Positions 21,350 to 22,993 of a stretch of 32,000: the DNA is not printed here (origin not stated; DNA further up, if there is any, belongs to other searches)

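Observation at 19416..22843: Membrane protein made only of PASTA repeats, translationally coupled to an FtsX/MacB-type ABC transporter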

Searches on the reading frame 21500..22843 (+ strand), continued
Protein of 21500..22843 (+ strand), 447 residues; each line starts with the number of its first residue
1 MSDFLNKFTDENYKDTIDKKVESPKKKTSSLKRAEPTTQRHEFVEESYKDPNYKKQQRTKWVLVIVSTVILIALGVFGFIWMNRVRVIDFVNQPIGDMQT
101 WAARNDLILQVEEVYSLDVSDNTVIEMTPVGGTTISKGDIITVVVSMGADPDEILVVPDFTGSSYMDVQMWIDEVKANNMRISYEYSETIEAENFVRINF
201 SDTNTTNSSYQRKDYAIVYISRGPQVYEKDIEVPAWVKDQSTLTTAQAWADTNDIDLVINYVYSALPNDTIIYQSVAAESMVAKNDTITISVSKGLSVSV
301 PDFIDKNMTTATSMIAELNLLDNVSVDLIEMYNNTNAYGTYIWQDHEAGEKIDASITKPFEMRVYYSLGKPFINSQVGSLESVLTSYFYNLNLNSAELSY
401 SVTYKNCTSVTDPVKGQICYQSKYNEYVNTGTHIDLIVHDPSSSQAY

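Call 30: fold_search(model_id=the predicted structure, library=pdb)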
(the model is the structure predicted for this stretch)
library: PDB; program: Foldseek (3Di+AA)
matches with E <= 10: 61; with E <= 0.001: 20
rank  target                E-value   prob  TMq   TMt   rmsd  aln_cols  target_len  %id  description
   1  3py9                  2.8e-12  1.00  0.28  0.40   8.4       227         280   21  X-ray structural studies of the entire extra-cellular region of the Ser/Thr kinase PrkC from Staphylococcus aureus (released 2011-01-19)
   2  2kui_MODEL_1_A        5.0e-11  1.00  0.21  0.29  12.5       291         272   17  NMR structure of the PASTA domain of Mycobacterium tuberculosis of PknB (released 2010-04-14)
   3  3m9g                  4.0e-10  1.00  0.25  0.50   8.4       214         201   21  Crystal structure of the three-PASTA-domain of a Ser/Thr kinase from Staphylococcus aureus (released 2010-11-03)
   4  5e12_B                7.1e-08  1.00  0.17  0.33  22.2       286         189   11  Crystal Structure of PASTA Domains 2, 3 and 4 of Mycobacterium tuberculosis Protein Kinase B (released 2016-09-14)
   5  5e12_A                1.4e-07  1.00  0.19  0.35  21.5       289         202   11  Crystal Structure of PASTA Domains 2, 3 and 4 of Mycobacterium tuberculosis Protein Kinase B (released 2016-09-14)
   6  5e10                  1.5e-05  1.00  0.17  0.46   8.3       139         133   19  Crystal Structure of PASTA Domains 1 and 2 of Mycobacterium tuberculosis Protein Kinase B (released 2016-09-14)
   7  5oau                  7.4e-05  1.00  0.13  0.09  16.1       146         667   16  Penicillin-Binding Protein 2X (PBP2X) from Streptococcus pneumoniae (released 2018-05-30)
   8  2z2l_C                8.6e-05  1.00  0.13  0.43  16.1       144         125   17  Penicillin-Binding Protein 2X (PBP2X) from Streptococcus pneumoniae (released 2007-09-04)
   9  7o4c_A                9.6e-05  1.00  0.13  0.44  16.3       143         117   14  Crystal structure of PASTA domains of the Penicillin-Binding Protein 1 (PBP1) from Staphylococcus aureus (released 2021-11-03)
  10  2kuf_MODEL_1_A        9.6e-05  1.00  0.16  0.43   9.6       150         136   17  NMR structure of the PASTA domain 3 and 4 of Mycobacterium tuberculosis of PknB (released 2010-04-14)
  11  7o61_A                1.2e-04  1.00  0.12  0.43  15.6       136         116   18  Crystal structure of the C-terminal PASTA domains of Staphylococcus aureus PBP1 (released 2022-04-20)
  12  5oj0                  1.6e-04  1.00  0.13  0.09  16.3       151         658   16  Penicillin-Binding Protein 2X (PBP2X) from Streptococcus pneumoniae in complex with Cefepime (released 2018-05-30)
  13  1rp5_B                2.0e-04  1.00  0.13  0.09  15.8       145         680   17  PBP2x from Streptococcus pneumoniae strain 5259 with reduced susceptibility to beta-lactam antibiotics (released 2004-02-03)
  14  1pyy_A                2.1e-04  1.00  0.13  0.10  16.0       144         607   18  Double mutant PBP2x T338A/M339F from Streptococcus pneumoniae strain R6 at 2.4 A resolution (released 2003-09-30)
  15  2kud_MODEL_1_A        2.4e-04  1.00  0.21  0.51   6.1       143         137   18  NMR structure of the PASTA domain 1 and 2 of Mycobacterium tuberculosis of PknB (released 2010-04-14)
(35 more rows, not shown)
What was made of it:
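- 21749..22606 (+): PASTA domains D1-D4 (residues 84-148, 156-223, 231-295 and 297-369). Foldseek matches PrkC, PknB and PBP2x PASTA (call 30).
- On PASTA domain (Pfam PF03793): Foldseek matches PrkC, PknB and PBP2x PASTA at E values down to 3e-12 (call 30).
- Closest known: PASTA Ser/Thr kinases. Same: The best fold matches (call 30).
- Checked: Foldseek's best matches are the PASTA regions of PrkC, PknB, PBP2x and PBP1 (call 30).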

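Call 52: search_dna_similar(query=window:21500-22843:+, collection=plasmids, mode=protein, max_rows=15)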
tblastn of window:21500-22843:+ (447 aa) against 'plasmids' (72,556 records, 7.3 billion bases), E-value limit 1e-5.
Records with a match: 5; places in all: 5; records where one place covers at least 80% of the query: 1.
Best place of each record, by identity: <60% 5.
By first word of the organism name: Enterococcus 5.
By predicted mobility (MOB-suite, as given by PLSDB): non-mobilizable 5.
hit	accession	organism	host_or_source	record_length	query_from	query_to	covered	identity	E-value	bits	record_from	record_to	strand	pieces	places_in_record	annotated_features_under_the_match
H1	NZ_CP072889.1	Enterococcus raffinosus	stream/river surface water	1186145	1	428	96%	30.0%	2e-54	202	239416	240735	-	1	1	record has no annotation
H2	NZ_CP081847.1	Enterococcus raffinosus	Homo sapiens,feces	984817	132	428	66%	31.8%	6e-29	154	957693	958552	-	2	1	PASTA domain-containing protein (x2)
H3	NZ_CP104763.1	Enterococcus raffinosus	-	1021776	132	428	66%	28.3%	1e-21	105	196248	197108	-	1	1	record has no annotation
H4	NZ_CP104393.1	Enterococcus raffinosus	fermented food (Meju)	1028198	132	390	58%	29.4%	4e-21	104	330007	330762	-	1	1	record has no annotation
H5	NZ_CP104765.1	Enterococcus raffinosus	Homo sapiens,urine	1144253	132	390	58%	29.4%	4e-21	104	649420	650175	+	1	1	record has no annotation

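Call 55: get_annotated_region(hit=H2, flank=6000)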
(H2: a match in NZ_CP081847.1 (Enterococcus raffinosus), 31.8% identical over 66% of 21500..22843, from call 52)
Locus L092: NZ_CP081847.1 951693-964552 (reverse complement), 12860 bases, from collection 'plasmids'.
description: Enterococcus raffinosus strain CX012922 plasmid pCX012922, complete sequence
organism: Enterococcus raffinosus (NCBI taxid 71452)
taxonomy: Bacteria; Bacillota; Bacilli; Lactobacillales; Enterococcaceae; Enterococcus; Enterococcus raffinosus
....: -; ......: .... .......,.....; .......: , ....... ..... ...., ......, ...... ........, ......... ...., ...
typing (MOB-suite, as given by PLSDB): non-mobilizable
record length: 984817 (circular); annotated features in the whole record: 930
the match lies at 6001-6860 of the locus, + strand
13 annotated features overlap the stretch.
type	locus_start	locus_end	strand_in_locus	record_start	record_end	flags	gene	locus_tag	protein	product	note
CDS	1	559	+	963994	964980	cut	lacD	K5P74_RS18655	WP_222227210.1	tagatose-bisphosphate aldolase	GO:0019512 - lactose catabolic process via tagatose-6-phosphate [Evidence IEA]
CDS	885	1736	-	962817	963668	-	-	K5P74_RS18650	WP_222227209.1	GRP family sugar transporter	GO:0034219 - carbohydrate transmembrane transport [Evidence IEA]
CDS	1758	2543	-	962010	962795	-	-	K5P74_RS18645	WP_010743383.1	glucose-1-dehydrogenase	-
CDS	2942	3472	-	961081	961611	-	-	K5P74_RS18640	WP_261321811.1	hypothetical protein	-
CDS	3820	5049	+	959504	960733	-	-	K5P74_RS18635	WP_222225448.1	IS110 family transposase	-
CDS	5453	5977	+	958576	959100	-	-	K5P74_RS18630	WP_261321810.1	response regulator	GO:0000160 - phosphorelay signal transduction system [Evidence IEA]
CDS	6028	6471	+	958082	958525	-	-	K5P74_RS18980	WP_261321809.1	PASTA domain-containing protein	-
CDS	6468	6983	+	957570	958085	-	-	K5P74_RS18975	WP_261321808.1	PASTA domain-containing protein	-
CDS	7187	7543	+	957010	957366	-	-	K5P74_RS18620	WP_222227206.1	hypothetical protein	-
CDS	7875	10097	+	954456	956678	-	-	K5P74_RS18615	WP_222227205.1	hypothetical protein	-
CDS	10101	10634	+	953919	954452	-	-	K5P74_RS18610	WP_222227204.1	hypothetical protein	-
CDS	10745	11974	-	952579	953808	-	-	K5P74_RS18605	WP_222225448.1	IS110 family transposase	-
CDS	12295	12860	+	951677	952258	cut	-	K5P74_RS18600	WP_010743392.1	hypothetical protein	-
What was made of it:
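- The cassette sits on an E. raffinosus megaplasmid and is broken in sister plasmids (calls 52, 55).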

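Call 64: find_encoding_contigs(protein=P0049, flank=5000, max_places=1)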
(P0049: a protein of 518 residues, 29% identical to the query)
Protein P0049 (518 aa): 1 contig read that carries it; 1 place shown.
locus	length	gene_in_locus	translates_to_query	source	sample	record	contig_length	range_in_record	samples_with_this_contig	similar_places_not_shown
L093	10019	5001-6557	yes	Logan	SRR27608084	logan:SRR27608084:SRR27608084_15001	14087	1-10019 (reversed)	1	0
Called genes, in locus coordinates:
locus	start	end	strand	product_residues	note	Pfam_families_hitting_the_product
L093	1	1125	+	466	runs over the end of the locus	PF24161:CCDC39 (weak), PF24568:CC_PcsB, PF01551:Peptidase_M23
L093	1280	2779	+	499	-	PF00595:PDZ (weak), PF13180:PDZ_2 (weak), PF17820:PDZ_6 (weak), PF03572:Peptidase_S41, PF01471:PG_binding_1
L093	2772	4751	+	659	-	PF00270:DEAD (faint), PF04851:ResIII, PF17757:UvrB_inter, PF27431:UvrB_3rd, PF00271:Helicase_C, PF12344:UvrB, PF02151:UVR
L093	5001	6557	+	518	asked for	PF03793:PASTA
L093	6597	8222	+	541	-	PF12704:MacB_PCD (weak), PF02687:FtsX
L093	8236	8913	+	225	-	PF01637:ATPase_2 (faint), PF00005:ABC_tran, PF13304:AAA_21 (faint)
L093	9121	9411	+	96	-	PF01250:Ribosomal_S6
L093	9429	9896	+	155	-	PF00436:SSB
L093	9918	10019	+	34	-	?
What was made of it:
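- One distant locus lies beside PcsB-like M23 and Ctp protease genes (call 64).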

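Call 65: find_encoding_contigs(protein=P0050, flank=5000, max_places=1)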
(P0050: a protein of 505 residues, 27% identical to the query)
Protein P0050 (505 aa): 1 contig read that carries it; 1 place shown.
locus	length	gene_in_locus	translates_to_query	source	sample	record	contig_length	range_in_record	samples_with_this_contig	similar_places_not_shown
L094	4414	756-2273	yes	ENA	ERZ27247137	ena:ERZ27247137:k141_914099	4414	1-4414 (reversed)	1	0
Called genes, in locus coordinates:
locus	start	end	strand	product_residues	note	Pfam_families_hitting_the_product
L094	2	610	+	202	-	?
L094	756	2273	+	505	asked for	PF03793:PASTA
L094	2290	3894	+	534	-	PF12704:MacB_PCD (faint), PF02687:FtsX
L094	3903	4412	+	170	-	?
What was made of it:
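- The trio survives with permuted order, PASTA then FtsX then ABC (calls 64, 65).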

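Call 67: search_protein_families(library=padloc, proteins=[window:21500-22843:+], max_evalue=0.001)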
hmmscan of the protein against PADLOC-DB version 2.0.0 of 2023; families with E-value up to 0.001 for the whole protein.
window:21500-22843:+ (447 aa): 3 families
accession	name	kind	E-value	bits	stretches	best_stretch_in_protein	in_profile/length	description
PDLC04040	PD-T4-6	-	2.1e-15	54.5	2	37-203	298-470/547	-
PDLC04060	PD-T4-6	-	4.1e-12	43.8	1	98-152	401-456/486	-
PDLC04052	PD-T4-6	-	1e-07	29.5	1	23-168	289-439/496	-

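Call 77: search_protein_representatives(alignment_id=A1)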
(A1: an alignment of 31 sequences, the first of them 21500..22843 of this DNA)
Query: 31 sequences, 451 profile positions. Proteins with E-value up to 0.001 (for the whole library): 18786; up to 1e-10: 7482; up to 1e-30: 1023. The best 150 are listed.
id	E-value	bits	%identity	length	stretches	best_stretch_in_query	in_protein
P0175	6.1e-183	625.2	-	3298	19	247-409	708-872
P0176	4.2e-178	609.2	-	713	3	32-449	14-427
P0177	1.2e-177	607.8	-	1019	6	70-410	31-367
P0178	4.4e-173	592.7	-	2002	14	240-405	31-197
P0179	5.0e-172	589.2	-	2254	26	273-375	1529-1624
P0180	1.1e-171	588.1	-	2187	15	126-375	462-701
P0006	1.8e-169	580.8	-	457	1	1-450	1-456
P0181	3.7e-168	576.5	-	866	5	12-446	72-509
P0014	7.0e-166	569.0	-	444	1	1-446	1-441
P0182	2.9e-165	566.9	-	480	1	1-444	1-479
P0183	2.1e-163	560.8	-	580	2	36-450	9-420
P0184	7.3e-163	559.0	-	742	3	1-448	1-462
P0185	1.2e-158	545.1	-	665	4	1-242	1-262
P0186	5.1e-158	543.0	-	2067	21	245-378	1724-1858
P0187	1.4e-157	541.6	-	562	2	37-449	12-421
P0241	1.7e-129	449.0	-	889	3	2-449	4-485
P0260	4.5e-123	427.8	-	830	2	51-450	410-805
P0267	7.7e-121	420.5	-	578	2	5-447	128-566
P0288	1.3e-109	383.5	-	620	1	10-449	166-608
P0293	8.7e-109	380.8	-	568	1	31-449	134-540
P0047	3.2e-104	365.7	-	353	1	1-383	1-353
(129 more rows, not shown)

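Call 78: search_protein_families(library=pfam, proteins=[P0260, P0288, P0293, P0267, P0181, P0241, P0177, P0176, P0175], max_evalue=0.0001)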
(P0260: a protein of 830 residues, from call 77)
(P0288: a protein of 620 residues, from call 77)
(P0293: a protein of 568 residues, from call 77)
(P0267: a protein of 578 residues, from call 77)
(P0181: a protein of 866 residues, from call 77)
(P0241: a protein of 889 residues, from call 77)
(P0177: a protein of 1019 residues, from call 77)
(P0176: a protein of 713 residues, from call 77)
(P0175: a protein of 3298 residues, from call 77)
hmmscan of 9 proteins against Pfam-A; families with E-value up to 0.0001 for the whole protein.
P0260 (830 aa): 1 family
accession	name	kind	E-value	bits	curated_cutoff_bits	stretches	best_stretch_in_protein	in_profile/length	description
PF03793.24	PASTA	-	7e-27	93.6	23.2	2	606-666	2-63/64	PASTA domain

P0288 (620 aa): 1 family
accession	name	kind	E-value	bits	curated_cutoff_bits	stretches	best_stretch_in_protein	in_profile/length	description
PF03793.24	PASTA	-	6.2e-32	109.8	23.2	2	409-470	2-64/64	PASTA domain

P0293 (568 aa): 1 family
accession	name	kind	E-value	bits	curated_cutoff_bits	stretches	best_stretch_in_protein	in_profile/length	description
PF03793.24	PASTA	-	4.9e-27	94.1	23.2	1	344-403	3-63/64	PASTA domain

P0267 (578 aa): 1 family
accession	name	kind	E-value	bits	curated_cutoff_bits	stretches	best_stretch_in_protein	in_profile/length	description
PF03793.24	PASTA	-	3e-24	85.2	23.2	1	369-430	1-63/64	PASTA domain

P0181 (866 aa): 1 family
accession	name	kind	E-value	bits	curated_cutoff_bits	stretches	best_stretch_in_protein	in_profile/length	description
PF03793.24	PASTA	-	1.2e-73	243.4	23.2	4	308-370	1-64/64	PASTA domain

P0241 (889 aa): 1 family
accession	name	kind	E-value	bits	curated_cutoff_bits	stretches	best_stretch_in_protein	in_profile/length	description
PF03793.24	PASTA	-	7.9e-37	125.5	23.2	1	144-205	1-63/64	PASTA domain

P0177 (1019 aa): 1 family
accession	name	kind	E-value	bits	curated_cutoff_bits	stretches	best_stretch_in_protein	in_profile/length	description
PF03793.24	PASTA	-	6.7e-92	301.9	23.2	6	953-1014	1-63/64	PASTA domain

P0176 (713 aa): 1 family
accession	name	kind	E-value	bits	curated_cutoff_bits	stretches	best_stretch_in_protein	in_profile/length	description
PF03793.24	PASTA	-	2.4e-50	168.8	23.2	5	582-641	1-63/64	PASTA domain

P0175 (3298 aa): 3 families
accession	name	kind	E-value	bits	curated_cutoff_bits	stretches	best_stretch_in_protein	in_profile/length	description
PF03793.24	PASTA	-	0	1250.1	23.2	30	708-770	2-63/64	PASTA domain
PF07470.19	Glyco_hydro_88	-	4e-08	33.1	26.6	0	1510-1629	236-348/352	Glycosyl Hydrolase Family 88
PF11109.13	RFamide_26RFa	-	5.6e-06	27.2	25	0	595-627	95-126/131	Orexigenic neuropeptide Qrfp/P518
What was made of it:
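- No fused (Rosetta-stone) protein was found among nine unusually long family members scanned against Pfam (call 78).
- Tried and rejected: Rosetta-stone fusions with ABC or kinase domains: none in nine odd-length family members (call 78).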

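Call 80: list_cluster_members(proteins=[P0001, P0055, P0002])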
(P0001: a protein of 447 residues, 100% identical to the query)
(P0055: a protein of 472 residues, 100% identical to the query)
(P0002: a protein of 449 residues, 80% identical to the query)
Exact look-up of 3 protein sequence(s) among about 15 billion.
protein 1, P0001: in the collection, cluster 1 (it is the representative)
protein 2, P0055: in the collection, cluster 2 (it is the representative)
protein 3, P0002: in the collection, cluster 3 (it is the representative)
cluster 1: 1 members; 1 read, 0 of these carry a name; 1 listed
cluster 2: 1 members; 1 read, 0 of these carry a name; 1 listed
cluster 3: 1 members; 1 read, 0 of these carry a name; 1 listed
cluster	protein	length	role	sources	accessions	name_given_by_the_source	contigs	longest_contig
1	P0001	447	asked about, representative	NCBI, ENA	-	-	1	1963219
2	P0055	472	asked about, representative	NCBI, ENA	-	-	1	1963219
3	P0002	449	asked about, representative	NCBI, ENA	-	-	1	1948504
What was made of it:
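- Tried and rejected: The cluster look-up gave no names (call 80).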
